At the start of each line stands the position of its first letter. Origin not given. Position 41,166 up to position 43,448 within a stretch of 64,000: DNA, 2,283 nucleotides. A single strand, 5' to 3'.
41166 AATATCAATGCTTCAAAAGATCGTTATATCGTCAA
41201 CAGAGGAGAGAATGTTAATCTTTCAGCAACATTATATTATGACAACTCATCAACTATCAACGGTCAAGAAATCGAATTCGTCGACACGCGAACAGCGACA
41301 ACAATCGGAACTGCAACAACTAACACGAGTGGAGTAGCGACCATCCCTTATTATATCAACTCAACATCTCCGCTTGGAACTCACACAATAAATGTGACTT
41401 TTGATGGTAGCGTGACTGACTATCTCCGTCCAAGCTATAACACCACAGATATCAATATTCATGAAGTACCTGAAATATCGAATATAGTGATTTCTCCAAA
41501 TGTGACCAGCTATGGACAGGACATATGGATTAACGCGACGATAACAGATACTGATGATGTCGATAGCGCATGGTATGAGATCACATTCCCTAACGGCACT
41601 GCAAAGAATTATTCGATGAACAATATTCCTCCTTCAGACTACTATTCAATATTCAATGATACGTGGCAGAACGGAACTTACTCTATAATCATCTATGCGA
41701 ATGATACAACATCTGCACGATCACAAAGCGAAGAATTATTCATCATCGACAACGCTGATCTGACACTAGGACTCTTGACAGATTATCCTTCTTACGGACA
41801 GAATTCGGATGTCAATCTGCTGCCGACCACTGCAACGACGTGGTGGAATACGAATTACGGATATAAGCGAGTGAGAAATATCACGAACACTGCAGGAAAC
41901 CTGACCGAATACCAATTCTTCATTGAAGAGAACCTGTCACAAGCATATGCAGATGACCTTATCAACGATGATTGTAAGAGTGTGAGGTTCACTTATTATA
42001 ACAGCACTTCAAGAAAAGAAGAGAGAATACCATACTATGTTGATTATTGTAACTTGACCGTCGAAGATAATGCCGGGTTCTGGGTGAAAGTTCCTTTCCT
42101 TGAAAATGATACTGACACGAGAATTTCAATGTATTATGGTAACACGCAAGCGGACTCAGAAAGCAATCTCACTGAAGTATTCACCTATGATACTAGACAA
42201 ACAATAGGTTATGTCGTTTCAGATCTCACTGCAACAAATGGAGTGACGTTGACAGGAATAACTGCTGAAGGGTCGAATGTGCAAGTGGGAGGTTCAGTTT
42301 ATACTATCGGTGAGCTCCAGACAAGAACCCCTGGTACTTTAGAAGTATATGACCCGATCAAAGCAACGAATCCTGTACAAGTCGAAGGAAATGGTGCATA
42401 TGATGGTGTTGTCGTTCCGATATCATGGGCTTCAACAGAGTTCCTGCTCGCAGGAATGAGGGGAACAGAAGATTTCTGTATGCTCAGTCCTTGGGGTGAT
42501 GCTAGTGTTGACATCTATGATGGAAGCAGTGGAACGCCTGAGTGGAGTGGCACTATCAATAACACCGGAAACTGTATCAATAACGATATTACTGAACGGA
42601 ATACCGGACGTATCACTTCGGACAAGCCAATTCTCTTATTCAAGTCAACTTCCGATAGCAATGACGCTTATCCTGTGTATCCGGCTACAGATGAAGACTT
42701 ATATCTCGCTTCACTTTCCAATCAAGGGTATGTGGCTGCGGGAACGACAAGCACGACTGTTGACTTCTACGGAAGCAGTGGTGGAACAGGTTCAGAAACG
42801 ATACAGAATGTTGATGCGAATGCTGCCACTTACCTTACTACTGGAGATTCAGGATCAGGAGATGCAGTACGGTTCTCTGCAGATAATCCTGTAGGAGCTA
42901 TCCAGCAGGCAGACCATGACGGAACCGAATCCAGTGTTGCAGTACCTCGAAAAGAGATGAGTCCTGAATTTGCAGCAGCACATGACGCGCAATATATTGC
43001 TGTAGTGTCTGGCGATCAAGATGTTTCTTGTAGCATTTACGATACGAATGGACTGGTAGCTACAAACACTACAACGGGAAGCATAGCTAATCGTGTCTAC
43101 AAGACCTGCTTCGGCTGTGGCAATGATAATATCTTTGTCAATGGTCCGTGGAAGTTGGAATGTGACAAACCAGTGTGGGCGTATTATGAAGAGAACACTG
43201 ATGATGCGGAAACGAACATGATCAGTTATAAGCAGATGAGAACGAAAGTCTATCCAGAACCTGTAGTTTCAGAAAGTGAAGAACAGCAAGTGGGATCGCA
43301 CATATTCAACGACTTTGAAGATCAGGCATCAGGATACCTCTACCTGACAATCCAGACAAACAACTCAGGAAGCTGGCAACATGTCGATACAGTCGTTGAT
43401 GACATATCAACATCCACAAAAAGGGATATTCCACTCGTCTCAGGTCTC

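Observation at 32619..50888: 18.3-kb single ORF encoding a 6,089-aa secreted, heavily sequon-decorated modular surface protein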

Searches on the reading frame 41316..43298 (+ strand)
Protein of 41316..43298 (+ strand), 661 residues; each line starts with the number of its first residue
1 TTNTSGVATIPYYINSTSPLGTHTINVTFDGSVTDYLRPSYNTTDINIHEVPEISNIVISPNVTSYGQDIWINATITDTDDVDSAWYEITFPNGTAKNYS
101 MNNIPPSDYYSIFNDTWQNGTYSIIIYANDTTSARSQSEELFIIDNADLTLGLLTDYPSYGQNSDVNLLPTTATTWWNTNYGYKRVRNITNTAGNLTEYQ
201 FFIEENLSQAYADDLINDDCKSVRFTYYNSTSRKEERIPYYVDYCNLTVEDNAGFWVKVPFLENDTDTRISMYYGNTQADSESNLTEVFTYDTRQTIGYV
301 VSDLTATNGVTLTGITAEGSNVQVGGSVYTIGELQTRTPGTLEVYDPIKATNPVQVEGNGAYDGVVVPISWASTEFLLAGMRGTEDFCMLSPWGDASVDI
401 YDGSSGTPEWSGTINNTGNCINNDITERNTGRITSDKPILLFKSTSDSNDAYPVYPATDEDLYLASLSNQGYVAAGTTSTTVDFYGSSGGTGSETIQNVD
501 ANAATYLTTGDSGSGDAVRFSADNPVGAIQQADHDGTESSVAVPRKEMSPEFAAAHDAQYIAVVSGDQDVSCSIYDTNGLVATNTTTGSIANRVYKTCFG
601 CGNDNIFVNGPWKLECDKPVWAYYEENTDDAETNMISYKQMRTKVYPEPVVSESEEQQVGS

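Call 48: find_related_loci(query=window:41316-43298:+, collection=metagenome_contigs, flank=10000)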
Query window:41316-43298:+ (661 aa) in metagenome_contigs; peptide patterns used: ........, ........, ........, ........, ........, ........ (x = any residue, [..] = any of these).
53 stretches matched a pattern; 6 encode a relative of the query (tblastn E <= 1e-3); 6 distinct loci.
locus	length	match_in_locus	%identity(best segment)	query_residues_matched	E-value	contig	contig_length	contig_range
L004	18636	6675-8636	45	2-656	1e-170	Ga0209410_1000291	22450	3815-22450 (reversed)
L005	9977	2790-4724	44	2-649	3e-168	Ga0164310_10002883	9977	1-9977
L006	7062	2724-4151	44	176-657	8e-108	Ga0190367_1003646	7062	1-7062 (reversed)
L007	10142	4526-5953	44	176-657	2e-107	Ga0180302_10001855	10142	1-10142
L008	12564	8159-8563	28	171-280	1e-7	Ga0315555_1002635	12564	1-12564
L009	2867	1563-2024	25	117-275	1e-4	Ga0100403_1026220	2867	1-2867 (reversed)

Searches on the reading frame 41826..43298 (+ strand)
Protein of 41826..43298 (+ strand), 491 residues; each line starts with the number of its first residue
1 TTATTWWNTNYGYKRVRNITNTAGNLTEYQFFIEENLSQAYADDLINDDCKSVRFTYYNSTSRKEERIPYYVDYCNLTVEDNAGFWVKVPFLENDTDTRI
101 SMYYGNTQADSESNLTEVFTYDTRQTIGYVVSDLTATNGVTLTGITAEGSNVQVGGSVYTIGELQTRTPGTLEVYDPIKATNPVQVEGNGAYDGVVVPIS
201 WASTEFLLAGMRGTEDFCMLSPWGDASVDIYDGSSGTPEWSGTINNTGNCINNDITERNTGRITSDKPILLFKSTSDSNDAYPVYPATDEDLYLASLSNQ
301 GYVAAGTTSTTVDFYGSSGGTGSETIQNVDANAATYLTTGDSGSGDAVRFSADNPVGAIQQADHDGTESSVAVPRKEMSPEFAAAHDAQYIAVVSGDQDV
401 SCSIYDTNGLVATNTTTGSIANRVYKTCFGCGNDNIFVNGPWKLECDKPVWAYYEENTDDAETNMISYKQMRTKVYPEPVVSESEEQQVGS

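Call 65: predict_structure(alignment_id=A4)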
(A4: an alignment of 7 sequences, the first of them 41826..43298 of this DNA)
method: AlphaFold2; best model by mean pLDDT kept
length: 491 residues; sequences in the alignment: 7
mean_pLDDT: 48.7   pTM: 0.31
mean pLDDT of the five models: 48.7, 48.5, 46.6, 45.9, 44.9
residues with pLDDT >= 90: 5; 70-90: 104; 50-70: 71; < 50: 311
segments of 3 or more residues with pLDDT < 50: 1-4, 111-205, 207-213, 258-260, 274-400, 413-440, 449-491
pLDDT, mean of each block of 10 residues (from residue 1): 54 85 80 89 86 83 81 80 86 82 77 40 32 34 38 43 40 38 32 30 43 56 64 68 68 55 58 45 35 30 27 31 29 27 27 24 30 27 30 43 53 44 38 36 50 39 35 33 35 33
secondary structure, 60 per line:
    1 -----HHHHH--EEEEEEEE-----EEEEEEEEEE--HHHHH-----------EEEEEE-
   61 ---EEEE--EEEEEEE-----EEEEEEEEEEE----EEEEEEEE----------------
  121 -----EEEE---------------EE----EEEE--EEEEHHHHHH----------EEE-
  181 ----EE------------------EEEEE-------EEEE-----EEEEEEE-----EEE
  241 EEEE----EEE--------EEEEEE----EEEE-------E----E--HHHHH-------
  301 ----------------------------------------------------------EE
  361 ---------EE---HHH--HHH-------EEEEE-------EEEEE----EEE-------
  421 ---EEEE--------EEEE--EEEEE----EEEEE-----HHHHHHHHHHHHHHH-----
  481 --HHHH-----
elements in order: H6-10 E13-20 E26-35 H38-42 E54-59 E64-67 E70-76 E82-92 E97-104 E126-129 E151-154 E157-160 H161-166 E177-179 E205-209 E217-220 E226-232 E238-244 E249-251 E260-265 E270-273 H289-293 E390-394 E402-406 E411-413 E424-427 E436-439 E442-446 E451-455 H461-475 H483-486

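Call 67: fold_search(model_id=the predicted structure, library=pdb)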
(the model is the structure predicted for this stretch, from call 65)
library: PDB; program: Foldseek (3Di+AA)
matches with E <= 10: 704; with E <= 0.001: 0
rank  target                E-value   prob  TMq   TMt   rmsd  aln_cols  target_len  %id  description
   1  8ziy_A                4.9e-03  0.18  0.11  0.09  29.4       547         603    9  trypsinogen-EP-E574A (released 2025-05-21)
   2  6lem_A                1.7e-02  0.21  0.09  0.08  21.8       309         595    9  Structure of E. coli beta-glucuronidase complex with C6-nonyl uronic isofagomine (released 2021-01-27)
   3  6lej_A                3.4e-02  0.25  0.10  0.09  20.8       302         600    9  Structure of E. coli beta-glucuronidase complex with C6-propyl uronic isofagomine (released 2021-01-27)
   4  2uyb                  5.3e-02  0.13  0.10  0.12  25.6       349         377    9  S161A mutant of Bacillus subtilis Oxalate Decarboxylase OxdC (released 2007-08-21)
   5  3s0m                  5.3e-02  0.11  0.10  0.12  27.3       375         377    8  A Structural Element that Modulates Proton-Coupled Electron Transfer in Oxalate Decarboxylase (released 2012-04-25)
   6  6lej_B                5.9e-02  0.15  0.10  0.08  22.7       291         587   10  Structure of E. coli beta-glucuronidase complex with C6-propyl uronic isofagomine (released 2021-01-27)
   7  9npn_C                6.6e-02  0.20  0.11  0.08  20.5       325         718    8  Crystal structure of the inactive conformation of a glycoside hydrolase (CapGH2b - E465A Mutant) from the GH2 family i (released 2025-11-12)
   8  4uzg                  6.6e-02  0.18  0.12  0.19  21.4       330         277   12  Crystal structure of group B streptococcus pilus 2b backbone protein SAK_1440 (released 2015-05-13)
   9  9npe_F                6.9e-02  0.16  0.10  0.07  21.1       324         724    7  Crystal structure of the inactive conformation of a glycoside hydrolase (CapGH2b) from the GH2 family in the space gro (released 2025-11-12)
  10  2ww8                  6.9e-02  0.11  0.09  0.06  28.4       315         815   11  Structure of the pilus adhesin (RrgA) from Streptococcus pneumoniae (released 2010-01-19)
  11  9npd_C                7.3e-02  0.16  0.11  0.08  20.3       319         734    8  Crystal structure of the inactive conformation of a glycoside hydrolase (CapGH2b - E553Q Mutant) from the GH2 family i (released 2025-11-12)
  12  2uya                  8.1e-02  0.11  0.10  0.12  25.8       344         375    9  DEL162-163 mutant of Bacillus subtilis Oxalate Decarboxylase OxdC (released 2007-08-21)
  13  5ift_A                9.0e-02  0.12  0.10  0.06  23.7       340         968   13  STRUCTURE OF E298Q-BETA-GALACTOSIDASE FROM ASPERGILLUS NIGER IN COMPLEX WITH 3-b-Galactopyranosyl glucose (released 2017-04-19)
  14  9npl_C                1.0e-01  0.16  0.11  0.08  20.6       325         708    8  Crystal structure of the inactive conformation of a glycoside hydrolase (CapGH2b - E553Q Mutant) from the GH2 family i (released 2025-11-12)
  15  9npf_C                1.0e-01  0.14  0.10  0.07  21.1       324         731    7  Crystal structure of the inactive conformation of a glycoside hydrolase (CapGH2b) from the GH2 family in the space gro (released 2025-11-12)
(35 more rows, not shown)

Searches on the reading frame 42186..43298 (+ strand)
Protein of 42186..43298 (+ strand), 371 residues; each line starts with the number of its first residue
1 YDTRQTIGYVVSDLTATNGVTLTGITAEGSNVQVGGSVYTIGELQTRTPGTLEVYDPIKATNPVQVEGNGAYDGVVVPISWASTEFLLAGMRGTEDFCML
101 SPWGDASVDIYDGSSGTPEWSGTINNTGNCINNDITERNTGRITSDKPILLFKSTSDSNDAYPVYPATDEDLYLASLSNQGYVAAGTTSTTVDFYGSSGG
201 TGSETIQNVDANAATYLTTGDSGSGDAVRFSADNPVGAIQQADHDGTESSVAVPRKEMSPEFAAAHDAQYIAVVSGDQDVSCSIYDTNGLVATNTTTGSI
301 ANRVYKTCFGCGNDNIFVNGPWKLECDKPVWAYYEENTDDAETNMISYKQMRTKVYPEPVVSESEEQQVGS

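Call 36: search_protein_families(library=pfam, proteins=[window:42186-43298:+], max_evalue=1)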
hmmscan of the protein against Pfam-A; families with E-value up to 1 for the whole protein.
window:42186-43298:+ (371 aa): 0 families

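Call 51: find_homologous_proteins(query=window:42186-43298:+, max_evalue=0.001)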
Query window:42186-43298:+ (371 aa): 2 proteins with E <= 0.001 among 4867 candidates.
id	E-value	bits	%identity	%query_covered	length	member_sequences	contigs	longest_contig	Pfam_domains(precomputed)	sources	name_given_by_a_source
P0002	2.8e-70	256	43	96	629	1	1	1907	PF13385.14,PF10102.15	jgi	-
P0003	4.1e-56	209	46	71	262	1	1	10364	-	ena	-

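Call 84: search_solved_structures(query=A6, max_evalue=1, show_alignments=2)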
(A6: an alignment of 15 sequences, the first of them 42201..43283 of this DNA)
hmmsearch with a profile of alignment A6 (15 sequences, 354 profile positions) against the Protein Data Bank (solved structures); distinct sequences matched with E-value up to 1: 0.

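Call 85: search_protein_families(library=pfam, alignment_id=A6, max_evalue=1)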
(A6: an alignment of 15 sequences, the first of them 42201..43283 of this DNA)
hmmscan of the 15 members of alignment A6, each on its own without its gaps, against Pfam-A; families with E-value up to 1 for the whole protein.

A. member 1, window:42201-43283:+ (361 aa): 0 families

B. families by the number of members that match (of 15 scanned): 5 families
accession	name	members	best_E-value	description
PF14200.12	RicinB_lectin_2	1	0.01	Ricin-type beta-trefoil lectin domain-like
PF18986.5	DUF5719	1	0.012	Family of unknown function (DUF5719)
PF03785.20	Peptidase_C25_C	1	0.23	Peptidase family C25, C terminal ig-like domain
PF06129.17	Chordopox_G3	1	0.24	Chordopoxvirus G3 protein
PF13517.12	FG-GAP_3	1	0.26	FG-GAP-like repeat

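Call 107: find_encoding_contigs(protein=P0003, flank=10000, max_places=3)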
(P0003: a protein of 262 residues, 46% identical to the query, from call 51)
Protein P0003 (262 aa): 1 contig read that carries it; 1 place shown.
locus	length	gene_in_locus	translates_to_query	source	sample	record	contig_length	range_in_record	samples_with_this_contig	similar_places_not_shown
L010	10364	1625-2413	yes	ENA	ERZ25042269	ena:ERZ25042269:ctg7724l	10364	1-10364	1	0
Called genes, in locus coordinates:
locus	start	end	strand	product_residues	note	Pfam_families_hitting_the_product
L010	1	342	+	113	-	?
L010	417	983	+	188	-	PF13385:Laminin_G_3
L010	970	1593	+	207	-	-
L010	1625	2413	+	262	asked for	-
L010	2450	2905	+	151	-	PF05175:MTS, PF02475:TRM5-TYW2_MTfase (weak), PF03602:Cons_hypoth95 (weak), PF13489:Methyltransf_23 (weak), PF06325:PrmA, PF12847:Methyltransf_18, PF13847:Methyltransf_31, PF13649:Methyltransf_25, +4 more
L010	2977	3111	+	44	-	-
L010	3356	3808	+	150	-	PF01810:LysE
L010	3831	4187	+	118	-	PF00162:PGK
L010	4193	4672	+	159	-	PF00162:PGK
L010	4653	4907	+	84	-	PF00162:PGK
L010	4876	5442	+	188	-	PF00162:PGK, PF00294:PfkB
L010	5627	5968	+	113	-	PF00294:PfkB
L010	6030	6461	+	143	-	-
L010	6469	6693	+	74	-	-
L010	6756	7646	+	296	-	-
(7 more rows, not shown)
